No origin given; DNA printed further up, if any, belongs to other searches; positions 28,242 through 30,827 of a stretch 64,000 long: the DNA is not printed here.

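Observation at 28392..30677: Exported lipoprotein carrying a CX5R protein-tyrosine-phosphatase-fold domain (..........) inside a glycan-utilisation operon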

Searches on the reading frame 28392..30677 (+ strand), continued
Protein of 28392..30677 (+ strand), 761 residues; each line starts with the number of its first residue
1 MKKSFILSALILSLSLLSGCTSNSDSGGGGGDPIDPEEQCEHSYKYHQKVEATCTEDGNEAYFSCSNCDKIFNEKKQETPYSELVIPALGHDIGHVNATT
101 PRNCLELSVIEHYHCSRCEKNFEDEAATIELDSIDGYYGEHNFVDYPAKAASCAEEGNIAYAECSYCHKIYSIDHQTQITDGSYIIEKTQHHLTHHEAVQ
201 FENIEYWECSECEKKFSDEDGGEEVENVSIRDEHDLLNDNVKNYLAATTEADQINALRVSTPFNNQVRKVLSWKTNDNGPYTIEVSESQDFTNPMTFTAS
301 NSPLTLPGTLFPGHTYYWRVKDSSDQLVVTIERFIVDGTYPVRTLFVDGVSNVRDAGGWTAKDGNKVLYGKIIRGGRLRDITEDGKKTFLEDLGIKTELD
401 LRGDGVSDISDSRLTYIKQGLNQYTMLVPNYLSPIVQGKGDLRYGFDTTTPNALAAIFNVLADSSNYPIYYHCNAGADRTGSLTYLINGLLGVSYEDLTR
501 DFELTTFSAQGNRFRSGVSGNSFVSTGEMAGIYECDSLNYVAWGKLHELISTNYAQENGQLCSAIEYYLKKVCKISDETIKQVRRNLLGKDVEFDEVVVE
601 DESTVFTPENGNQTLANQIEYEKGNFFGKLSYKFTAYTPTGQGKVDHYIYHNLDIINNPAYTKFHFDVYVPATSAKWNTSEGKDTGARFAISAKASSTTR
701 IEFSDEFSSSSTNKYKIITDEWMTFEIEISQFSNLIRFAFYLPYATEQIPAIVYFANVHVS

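Call 73: search_protein_families(library=pfam, proteins=[L006:7939-8901:+, L006:9397-9900:+, L006:12766-13653:+, L007:8731-9774:-, L007:7620-8636:-, L018:7641-9476:+, L018:11547-12407:+, L074:7702-9264:-, L074:11957-14698:+, L010:3724-6450:+], max_evalue=0.001)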
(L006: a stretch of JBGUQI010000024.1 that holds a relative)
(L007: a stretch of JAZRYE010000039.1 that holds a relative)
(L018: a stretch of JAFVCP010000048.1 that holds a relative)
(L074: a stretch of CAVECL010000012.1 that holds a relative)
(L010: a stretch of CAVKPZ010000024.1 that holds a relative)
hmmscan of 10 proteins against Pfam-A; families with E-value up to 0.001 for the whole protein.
L006:7939-8901:+ (321 aa): 3 families
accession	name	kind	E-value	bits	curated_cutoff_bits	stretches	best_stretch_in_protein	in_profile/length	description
PF01000.31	RNA_pol_A_bac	-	5.1e-32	111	33.9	1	59-178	1-119/119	RNA polymerase Rpb3/RpoA insert domain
PF03118.21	RNA_pol_A_CTD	-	1.9e-27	95.2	23.8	1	250-310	5-65/67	Bacterial RNA polymerase, alpha chain C terminal domain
PF01193.29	RNA_pol_L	-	7.8e-23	80.4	24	1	29-228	1-74/74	RNA polymerase Rpb3/Rpb11 dimerisation domain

L006:9397-9900:+ (168 aa): 0 families

L006:12766-13653:+ (296 aa): 1 family
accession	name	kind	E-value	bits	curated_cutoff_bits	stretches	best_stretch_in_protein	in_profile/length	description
PF02645.21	DegV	-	1.8e-50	172.3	27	1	3-282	2-275/280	Uncharacterised protein, DegV family COG1307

L007:8731-9774:- (347 aa): 1 family
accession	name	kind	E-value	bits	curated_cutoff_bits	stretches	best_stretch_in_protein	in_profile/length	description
PF04616.20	Glyco_hydro_43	-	1.5e-12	47.9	32.2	0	202-330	92-207/288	Glycosyl hydrolases family 43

L007:7620-8636:- (338 aa): 2 families
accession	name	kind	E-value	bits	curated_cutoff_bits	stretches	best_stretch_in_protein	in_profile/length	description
PF00107.32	ADH_zinc_N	-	1.1e-20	74.3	31.8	1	154-251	2-100/129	Zinc-binding dehydrogenase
PF08240.17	ADH_N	-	4.7e-07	30.5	23.5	1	32-115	3-104/104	Alcohol dehydrogenase GroES-like domain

L018:7641-9476:+ (612 aa): 6 families
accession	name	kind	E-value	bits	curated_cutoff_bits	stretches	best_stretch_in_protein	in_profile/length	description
PF00009.33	GTP_EFTU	-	8.6e-54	182.4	26.5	1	10-200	2-187/188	Elongation factor Tu GTP binding domain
PF21018.2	BipA_C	-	7.7e-46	154.8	23.8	1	489-597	1-109/110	TypA/BipA C-terminal domain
PF00679.30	EFG_C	-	9.9e-24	83.6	27.9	1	401-485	2-86/89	Elongation factor G C-terminus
PF03144.31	GTP_EFTU_D2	-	3.7e-11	43.7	30.3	1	224-294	1-73/73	Elongation factor Tu domain 2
PF22042.2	EF-G_D2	-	1.3e-09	38.5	27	1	209-295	1-83/84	Elongation factor G domain 2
PF01926.29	MMR_HSR1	-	4e-06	27.4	21.9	1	14-135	2-113/113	50S ribosome-binding GTPase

L018:11547-12407:+ (287 aa): 0 families

L074:7702-9264:- (520 aa): 0 families

L074:11957-14698:+ (914 aa): 6 families
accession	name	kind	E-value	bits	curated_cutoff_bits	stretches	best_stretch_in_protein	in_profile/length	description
PF00133.28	tRNA-synt_1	-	2.2e-135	452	22.7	1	32-637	2-413/414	tRNA synthetases class I (I, L, M and V)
PF08264.19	Anticodon_1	-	1.2e-23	84.1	25.1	1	680-832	1-146/148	Anticodon-binding domain of tRNA ligase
PF09334.17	tRNA-synt_1g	-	2e-22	80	20.1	2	62-120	8-66/391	tRNA synthetases class I (M)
PF01406.26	tRNA-synt_1e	-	1.1e-05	25.4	27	0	549-642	204-296/301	tRNA synthetases class I (C) catalytic domain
PF13603.12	tRNA-synt_1_2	-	1.4e-05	25.1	25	1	230-357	21-144/185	Leucyl-tRNA synthetase, editing domain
PF01921.24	tRNA-synt_1f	-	0.00059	19.3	27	0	588-656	271-339/360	tRNA synthetases class I (K)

L010:3724-6450:+ (909 aa): 6 families
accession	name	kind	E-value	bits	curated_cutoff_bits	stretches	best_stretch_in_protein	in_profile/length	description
PF00133.28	tRNA-synt_1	-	1.4e-136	456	22.7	1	28-632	3-413/414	tRNA synthetases class I (I, L, M and V)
PF09334.17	tRNA-synt_1g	-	3.7e-24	85.6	20.1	2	57-199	8-136/391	tRNA synthetases class I (M)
PF08264.19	Anticodon_1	-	9.2e-24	84.4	25.1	1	675-826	1-145/148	Anticodon-binding domain of tRNA ligase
PF13603.12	tRNA-synt_1_2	-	2.4e-06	27.6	25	1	224-350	20-142/185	Leucyl-tRNA synthetase, editing domain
PF01406.26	tRNA-synt_1e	-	4.5e-06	26.7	27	0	554-637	214-296/301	tRNA synthetases class I (C) catalytic domain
PF01921.24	tRNA-synt_1f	-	0.00037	20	27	1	582-651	270-339/360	tRNA synthetases class I (K)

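Call 74: search_solved_structures(query=L066:16066-19065:+, max_evalue=1)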
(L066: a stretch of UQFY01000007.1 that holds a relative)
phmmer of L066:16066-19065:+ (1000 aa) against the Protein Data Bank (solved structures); distinct sequences matched with E-value up to 1: 0.

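Call 75: search_solved_structures(query=L051:6528-9554:+, max_evalue=1)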
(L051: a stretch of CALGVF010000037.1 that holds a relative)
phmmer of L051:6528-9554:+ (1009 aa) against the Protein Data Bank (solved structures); distinct sequences matched with E-value up to 1: 1.
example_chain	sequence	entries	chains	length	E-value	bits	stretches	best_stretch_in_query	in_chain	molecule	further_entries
7bjp_A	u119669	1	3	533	0.16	13.4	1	470-552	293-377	Capsid protein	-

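Call 77: search_solved_structures(query=A2, max_evalue=1, show_alignments=3)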
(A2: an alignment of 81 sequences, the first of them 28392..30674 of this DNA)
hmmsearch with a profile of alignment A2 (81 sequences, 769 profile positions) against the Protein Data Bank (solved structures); distinct sequences matched with E-value up to 1: 14.
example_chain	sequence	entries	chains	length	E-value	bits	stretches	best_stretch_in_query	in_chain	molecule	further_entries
8dhi_A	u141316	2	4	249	1.8e-22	83.5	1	213-447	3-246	TYR_PHOSPHATASE_2 domain-containing protein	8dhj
2jjd_A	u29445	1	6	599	1.7e-05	27.3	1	331-351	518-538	RECEPTOR-TYPE TYROSINE-PROTEIN PHOSPHATASE EPSILON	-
6uzt_A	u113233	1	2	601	0.00026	23.4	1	330-349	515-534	Receptor-type tyrosine-protein phosphatase alpha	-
1ywf_A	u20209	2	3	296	0.0015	20.9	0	313-348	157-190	PHOSPHOTYROSINE PROTEIN PHOSPHATASE PTPB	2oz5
1p15_A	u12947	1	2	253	0.0077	18.6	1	330-349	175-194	Protein-tyrosine phosphatase alpha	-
6d4f_A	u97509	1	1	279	0.0084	18.4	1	331-351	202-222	Receptor-type tyrosine-protein phosphatase epsilon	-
6d3f_A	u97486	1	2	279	0.0086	18.4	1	331-351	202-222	Receptor-type tyrosine-protein phosphatase epsilon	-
1xri_A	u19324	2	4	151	0.016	17.5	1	312-348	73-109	At1g05000 | Probable tyrosine-protein phosphatase At1g05000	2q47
7mok_A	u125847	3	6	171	0.02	17.2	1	313-348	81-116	Tyrosine-protein phosphatase DSP1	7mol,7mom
3h0d_A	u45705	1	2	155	0.11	14.7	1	422-547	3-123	CtsR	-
6byf_A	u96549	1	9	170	0.17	14.1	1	296-348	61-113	Tyrosine-protein phosphatase SIW14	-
9xf5_A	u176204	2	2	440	0.59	12.3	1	5-64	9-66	ABC transporter substrate-binding protein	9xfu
2ooq_A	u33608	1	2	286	0.59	12.3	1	325-348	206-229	Receptor-type tyrosine-protein phosphatase T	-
5x4z_I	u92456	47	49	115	0.92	11.7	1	30-70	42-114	DNA-directed RNA polymerase subunit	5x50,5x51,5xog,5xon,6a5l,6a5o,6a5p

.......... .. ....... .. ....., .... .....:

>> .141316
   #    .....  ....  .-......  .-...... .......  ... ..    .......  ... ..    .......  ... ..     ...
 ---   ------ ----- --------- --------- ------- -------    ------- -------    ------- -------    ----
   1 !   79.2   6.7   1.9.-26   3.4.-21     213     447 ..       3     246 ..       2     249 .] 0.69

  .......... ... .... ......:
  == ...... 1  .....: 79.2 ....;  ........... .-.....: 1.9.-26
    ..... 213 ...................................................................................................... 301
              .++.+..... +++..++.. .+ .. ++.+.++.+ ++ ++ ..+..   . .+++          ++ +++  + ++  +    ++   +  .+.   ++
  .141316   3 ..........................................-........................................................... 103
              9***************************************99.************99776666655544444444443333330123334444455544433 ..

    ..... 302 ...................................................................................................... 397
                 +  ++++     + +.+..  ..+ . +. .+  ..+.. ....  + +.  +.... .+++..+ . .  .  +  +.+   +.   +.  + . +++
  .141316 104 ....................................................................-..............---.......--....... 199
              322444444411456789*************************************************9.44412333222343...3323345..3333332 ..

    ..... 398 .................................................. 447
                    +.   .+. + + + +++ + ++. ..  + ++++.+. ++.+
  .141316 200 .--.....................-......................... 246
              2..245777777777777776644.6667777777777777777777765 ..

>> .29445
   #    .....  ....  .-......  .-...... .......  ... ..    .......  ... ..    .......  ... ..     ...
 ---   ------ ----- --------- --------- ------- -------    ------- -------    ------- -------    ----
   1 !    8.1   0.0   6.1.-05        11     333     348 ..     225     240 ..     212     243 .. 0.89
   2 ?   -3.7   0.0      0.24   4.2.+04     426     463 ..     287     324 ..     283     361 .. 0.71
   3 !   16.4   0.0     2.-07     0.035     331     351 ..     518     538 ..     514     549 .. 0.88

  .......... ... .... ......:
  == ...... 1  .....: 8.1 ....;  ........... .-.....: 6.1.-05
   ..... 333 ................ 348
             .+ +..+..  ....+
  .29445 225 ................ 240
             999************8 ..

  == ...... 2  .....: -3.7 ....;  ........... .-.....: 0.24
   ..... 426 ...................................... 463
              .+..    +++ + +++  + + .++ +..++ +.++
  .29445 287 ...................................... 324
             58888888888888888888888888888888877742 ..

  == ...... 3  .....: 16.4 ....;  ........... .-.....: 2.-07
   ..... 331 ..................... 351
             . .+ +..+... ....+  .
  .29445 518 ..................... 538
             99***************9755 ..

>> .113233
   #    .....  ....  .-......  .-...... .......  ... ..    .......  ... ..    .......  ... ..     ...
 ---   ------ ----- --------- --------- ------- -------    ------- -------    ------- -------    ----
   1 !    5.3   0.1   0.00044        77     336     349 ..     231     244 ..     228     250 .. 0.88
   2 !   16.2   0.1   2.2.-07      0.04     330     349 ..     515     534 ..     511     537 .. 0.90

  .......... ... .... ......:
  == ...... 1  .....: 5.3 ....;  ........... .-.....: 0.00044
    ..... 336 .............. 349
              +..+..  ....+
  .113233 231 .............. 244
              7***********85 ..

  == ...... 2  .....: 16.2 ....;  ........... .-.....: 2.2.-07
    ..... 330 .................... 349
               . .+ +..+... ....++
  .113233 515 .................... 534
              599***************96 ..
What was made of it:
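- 29430..30155 (+): Y_phosphatase3 (PTP-fold) catalytic domain, residues 347-588. Family profile against the PDB: 8dhi 1.8e-22 (call 77).
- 29892..29939 (+): Subfamily-specific motif DFELT...GNRFRS. D501, E503, R513 and R515 are invariant. E503, R513 and R515 have no counterpart in 8dhi in the printed alignment (call 77).
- On Glucan phosphatases (laforin / SEX4 / LSF2): The family profile finds no laforin, SEX4 or LSF2 chain in the PDB at E up to 1 (call 77).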
